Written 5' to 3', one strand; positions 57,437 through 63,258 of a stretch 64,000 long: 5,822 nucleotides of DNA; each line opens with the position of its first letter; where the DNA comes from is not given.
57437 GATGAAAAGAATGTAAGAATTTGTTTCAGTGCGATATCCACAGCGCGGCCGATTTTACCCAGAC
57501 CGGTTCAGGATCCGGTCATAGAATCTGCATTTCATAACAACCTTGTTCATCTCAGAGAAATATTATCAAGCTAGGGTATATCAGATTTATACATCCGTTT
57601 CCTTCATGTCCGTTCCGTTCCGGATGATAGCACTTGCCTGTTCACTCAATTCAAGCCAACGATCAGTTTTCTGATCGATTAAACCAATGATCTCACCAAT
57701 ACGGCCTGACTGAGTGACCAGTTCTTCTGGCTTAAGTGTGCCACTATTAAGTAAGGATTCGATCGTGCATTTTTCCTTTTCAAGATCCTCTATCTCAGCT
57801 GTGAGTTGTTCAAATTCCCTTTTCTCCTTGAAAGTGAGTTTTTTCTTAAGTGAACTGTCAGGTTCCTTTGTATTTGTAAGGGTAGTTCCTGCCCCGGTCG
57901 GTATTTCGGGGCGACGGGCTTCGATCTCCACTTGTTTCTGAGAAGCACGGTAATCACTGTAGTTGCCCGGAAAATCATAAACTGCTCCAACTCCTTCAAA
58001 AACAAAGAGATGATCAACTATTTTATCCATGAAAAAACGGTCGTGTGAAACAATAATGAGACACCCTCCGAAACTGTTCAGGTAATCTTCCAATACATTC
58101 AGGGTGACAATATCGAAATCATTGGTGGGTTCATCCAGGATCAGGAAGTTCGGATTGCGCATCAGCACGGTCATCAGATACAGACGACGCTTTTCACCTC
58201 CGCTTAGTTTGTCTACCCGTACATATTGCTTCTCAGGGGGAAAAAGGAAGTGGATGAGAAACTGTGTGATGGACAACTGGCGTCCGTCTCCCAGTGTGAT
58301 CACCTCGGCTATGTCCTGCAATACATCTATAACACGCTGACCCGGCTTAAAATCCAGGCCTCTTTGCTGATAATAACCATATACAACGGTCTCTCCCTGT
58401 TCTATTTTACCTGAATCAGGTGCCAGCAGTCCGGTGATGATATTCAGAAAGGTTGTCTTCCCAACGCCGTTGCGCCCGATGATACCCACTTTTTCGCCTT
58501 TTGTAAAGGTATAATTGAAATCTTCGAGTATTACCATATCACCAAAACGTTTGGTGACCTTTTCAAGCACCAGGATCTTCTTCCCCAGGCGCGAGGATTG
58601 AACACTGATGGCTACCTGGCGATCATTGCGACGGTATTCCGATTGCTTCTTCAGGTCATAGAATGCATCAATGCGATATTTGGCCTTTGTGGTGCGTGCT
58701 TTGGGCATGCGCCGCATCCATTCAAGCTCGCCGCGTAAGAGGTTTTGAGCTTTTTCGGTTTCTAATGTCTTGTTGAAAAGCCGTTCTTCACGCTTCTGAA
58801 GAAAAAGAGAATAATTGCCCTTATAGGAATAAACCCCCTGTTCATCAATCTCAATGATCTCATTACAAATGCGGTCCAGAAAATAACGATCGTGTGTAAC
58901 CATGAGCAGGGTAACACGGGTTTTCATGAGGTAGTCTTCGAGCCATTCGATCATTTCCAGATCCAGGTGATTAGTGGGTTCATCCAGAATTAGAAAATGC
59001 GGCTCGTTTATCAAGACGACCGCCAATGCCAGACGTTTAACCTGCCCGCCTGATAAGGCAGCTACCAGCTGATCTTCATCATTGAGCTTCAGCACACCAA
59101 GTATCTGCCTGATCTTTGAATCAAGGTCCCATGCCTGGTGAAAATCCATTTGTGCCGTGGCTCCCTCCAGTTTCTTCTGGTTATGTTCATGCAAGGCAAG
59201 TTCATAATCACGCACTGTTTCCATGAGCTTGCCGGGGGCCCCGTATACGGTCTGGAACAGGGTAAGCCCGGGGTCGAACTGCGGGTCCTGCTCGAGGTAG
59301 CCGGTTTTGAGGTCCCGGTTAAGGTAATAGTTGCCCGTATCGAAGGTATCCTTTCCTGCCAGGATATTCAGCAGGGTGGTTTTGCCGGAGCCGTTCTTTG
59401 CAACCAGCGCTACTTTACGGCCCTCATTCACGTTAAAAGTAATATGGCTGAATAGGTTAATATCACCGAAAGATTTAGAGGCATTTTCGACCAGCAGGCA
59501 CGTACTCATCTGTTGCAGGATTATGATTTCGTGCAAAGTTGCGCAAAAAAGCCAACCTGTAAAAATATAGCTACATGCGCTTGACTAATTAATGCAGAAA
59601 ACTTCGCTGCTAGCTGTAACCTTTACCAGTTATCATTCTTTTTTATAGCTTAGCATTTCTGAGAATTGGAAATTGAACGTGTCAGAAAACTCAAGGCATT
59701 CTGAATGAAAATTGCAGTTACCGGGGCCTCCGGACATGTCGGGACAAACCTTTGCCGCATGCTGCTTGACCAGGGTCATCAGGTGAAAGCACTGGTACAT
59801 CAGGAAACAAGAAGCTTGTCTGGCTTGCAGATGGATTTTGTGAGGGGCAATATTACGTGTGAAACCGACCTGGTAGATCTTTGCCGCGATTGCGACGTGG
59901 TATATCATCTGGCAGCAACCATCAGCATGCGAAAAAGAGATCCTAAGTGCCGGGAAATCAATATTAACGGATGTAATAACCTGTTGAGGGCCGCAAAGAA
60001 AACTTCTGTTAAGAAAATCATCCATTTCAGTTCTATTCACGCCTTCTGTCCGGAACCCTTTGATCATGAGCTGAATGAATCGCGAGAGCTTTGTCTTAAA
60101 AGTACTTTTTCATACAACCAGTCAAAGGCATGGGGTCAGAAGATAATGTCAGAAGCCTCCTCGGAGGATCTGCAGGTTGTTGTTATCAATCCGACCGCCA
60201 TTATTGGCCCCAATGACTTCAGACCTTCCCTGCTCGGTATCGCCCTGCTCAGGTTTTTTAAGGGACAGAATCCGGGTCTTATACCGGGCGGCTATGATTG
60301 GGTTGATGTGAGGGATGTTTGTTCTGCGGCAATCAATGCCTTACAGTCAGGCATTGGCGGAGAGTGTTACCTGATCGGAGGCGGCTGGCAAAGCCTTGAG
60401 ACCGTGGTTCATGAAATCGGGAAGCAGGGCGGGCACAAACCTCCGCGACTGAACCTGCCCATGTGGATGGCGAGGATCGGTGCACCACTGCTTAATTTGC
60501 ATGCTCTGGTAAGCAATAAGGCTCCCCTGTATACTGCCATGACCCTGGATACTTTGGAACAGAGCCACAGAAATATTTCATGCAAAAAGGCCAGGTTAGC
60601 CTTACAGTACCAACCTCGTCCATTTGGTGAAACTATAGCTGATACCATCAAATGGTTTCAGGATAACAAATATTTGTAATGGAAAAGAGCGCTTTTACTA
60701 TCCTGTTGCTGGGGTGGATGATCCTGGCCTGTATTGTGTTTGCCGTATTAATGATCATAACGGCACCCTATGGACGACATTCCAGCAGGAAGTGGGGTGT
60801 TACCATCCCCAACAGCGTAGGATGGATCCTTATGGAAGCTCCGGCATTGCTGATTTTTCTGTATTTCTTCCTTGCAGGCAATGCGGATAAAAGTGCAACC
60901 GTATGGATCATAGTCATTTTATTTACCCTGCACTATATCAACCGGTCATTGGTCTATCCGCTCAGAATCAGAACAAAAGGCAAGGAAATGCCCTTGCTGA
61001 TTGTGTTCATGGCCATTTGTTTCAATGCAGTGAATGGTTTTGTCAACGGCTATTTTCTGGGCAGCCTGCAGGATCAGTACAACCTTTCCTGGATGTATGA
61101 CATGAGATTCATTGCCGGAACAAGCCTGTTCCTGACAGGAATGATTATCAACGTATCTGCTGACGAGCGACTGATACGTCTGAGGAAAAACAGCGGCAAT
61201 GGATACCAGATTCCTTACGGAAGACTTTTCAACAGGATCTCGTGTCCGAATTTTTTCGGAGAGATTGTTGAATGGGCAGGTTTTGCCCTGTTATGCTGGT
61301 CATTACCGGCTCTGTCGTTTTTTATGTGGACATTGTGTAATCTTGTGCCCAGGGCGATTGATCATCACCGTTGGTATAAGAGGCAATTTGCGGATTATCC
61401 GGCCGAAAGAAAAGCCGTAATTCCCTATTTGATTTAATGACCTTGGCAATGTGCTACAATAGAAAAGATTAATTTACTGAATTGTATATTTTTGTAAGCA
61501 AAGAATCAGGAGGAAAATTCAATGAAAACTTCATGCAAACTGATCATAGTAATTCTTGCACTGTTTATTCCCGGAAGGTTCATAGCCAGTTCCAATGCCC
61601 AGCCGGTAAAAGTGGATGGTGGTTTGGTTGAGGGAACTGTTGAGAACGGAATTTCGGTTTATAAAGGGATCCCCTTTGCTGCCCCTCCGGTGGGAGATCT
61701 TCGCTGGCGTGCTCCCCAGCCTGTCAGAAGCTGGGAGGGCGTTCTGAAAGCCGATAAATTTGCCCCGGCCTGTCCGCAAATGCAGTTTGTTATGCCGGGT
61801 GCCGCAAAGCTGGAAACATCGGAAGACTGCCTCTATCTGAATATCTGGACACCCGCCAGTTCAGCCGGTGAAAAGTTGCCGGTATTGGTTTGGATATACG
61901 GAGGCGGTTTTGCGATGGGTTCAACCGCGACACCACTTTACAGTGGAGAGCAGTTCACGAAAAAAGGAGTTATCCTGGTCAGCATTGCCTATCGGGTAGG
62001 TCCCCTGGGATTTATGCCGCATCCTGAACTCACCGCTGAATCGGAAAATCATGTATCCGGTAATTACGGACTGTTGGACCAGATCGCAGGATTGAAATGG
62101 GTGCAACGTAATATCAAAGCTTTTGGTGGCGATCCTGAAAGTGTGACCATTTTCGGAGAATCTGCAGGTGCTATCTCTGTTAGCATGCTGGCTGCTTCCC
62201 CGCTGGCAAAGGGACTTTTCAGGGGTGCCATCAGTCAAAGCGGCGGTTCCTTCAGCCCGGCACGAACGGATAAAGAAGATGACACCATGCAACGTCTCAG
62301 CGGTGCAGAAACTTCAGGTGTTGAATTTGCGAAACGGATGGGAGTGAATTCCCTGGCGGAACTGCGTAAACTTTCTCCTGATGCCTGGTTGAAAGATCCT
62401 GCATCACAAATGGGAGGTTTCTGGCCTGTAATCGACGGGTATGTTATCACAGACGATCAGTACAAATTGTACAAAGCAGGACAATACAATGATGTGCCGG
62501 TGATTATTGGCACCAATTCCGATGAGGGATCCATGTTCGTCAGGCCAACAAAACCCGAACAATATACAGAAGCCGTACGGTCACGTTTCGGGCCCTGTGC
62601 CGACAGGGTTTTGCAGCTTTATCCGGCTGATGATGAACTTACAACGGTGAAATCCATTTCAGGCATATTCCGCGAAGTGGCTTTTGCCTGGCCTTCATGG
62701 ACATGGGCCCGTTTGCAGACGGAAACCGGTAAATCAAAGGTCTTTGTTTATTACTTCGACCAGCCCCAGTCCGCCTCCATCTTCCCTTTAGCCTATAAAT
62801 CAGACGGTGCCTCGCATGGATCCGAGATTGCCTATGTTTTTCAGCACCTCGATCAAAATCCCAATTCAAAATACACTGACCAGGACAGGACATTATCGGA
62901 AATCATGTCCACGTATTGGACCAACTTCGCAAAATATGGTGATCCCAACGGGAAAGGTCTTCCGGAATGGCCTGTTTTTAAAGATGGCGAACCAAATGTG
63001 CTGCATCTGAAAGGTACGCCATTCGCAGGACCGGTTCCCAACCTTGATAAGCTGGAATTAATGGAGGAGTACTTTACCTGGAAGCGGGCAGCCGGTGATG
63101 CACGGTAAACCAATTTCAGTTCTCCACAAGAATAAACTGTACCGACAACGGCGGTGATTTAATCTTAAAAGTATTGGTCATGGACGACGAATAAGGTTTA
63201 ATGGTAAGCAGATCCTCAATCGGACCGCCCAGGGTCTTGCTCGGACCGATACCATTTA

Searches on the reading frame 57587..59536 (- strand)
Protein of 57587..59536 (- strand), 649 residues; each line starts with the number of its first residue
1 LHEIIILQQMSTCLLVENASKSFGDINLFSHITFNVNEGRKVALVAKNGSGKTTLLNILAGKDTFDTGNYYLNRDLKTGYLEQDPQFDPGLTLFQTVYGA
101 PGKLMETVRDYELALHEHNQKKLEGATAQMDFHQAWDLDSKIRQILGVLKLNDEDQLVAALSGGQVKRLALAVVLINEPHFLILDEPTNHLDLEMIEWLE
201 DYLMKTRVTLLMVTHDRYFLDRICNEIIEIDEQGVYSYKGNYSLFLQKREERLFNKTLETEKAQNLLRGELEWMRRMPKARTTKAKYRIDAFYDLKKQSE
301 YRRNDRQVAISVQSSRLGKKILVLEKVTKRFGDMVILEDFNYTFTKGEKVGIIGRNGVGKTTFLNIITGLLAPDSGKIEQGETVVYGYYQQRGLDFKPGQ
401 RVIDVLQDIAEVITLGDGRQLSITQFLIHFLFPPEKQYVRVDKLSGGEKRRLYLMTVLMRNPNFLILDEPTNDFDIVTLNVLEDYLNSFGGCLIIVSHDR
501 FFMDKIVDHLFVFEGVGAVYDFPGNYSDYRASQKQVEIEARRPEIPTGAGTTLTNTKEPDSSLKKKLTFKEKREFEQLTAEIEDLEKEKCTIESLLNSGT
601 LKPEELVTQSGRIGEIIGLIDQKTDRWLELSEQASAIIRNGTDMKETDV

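Call 76: search_protein_families(library=pfam, proteins=[window:57587-59536:-], max_evalue=0.00001)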
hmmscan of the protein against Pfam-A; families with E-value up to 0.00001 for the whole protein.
window:57587-59536:- (649 aa): 7 families
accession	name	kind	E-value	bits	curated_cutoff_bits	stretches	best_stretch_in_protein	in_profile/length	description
PF00005.33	ABC_tran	-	4.6e-49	167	25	2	30-189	2-137/137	ABC transporter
PF16326.10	ABC_tran_CTD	-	4.5e-15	56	32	1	566-632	1-69/69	ABC transporter C-terminal domain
PF13304.12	AAA_21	-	2.1e-13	51.5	27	0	161-221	238-304/304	AAA domain, putative AbiEii toxin, Type IV TA system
PF12848.13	ABC_tran_Xtn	-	2.6e-12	47.1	25.9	1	228-306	1-81/85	ABC transporter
PF02463.25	SMC_N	-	2e-07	31.1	40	0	154-230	135-211/220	RecF/RecN/SMC N terminal domain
PF13555.12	AAA_29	-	2.6e-06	27.5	27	0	346-375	22-50/61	P-loop containing region of AAA domain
PF01926.29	MMR_HSR1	-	8.5e-06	26.3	21.9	0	349-370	1-22/113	50S ribosome-binding GTPase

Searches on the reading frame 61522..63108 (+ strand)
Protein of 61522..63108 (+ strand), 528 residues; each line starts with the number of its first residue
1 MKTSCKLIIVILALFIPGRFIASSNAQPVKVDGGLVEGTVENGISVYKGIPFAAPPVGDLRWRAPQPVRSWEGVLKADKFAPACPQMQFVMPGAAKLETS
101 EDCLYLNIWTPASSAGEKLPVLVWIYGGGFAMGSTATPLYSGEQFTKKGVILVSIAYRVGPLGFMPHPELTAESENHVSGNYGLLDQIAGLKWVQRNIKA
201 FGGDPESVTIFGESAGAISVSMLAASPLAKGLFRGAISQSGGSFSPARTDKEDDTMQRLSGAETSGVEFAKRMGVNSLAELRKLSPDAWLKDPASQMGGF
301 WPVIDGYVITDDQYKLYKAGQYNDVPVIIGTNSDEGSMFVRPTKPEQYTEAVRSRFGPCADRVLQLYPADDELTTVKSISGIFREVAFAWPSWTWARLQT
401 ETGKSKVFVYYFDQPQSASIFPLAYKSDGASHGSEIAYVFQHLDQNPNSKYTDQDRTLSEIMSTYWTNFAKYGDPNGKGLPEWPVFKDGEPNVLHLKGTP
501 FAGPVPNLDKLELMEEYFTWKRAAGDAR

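Call 76: search_protein_families(library=pfam, proteins=[window:61522-63108:+], max_evalue=0.00001)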
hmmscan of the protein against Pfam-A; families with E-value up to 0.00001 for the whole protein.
window:61522-63108:+ (528 aa): 3 families
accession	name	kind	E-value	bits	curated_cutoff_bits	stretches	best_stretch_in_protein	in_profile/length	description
PF00135.34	COesterase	-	3.9e-124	415.9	27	1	28-499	4-499/515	Carboxylesterase family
PF20434.5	BD-FAE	-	1.5e-10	41.4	26.8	1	106-226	1-109/215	BD-FAE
PF07859.19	Abhydrolase_3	-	5.9e-07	29.9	25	0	186-224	51-89/210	alpha/beta hydrolase fold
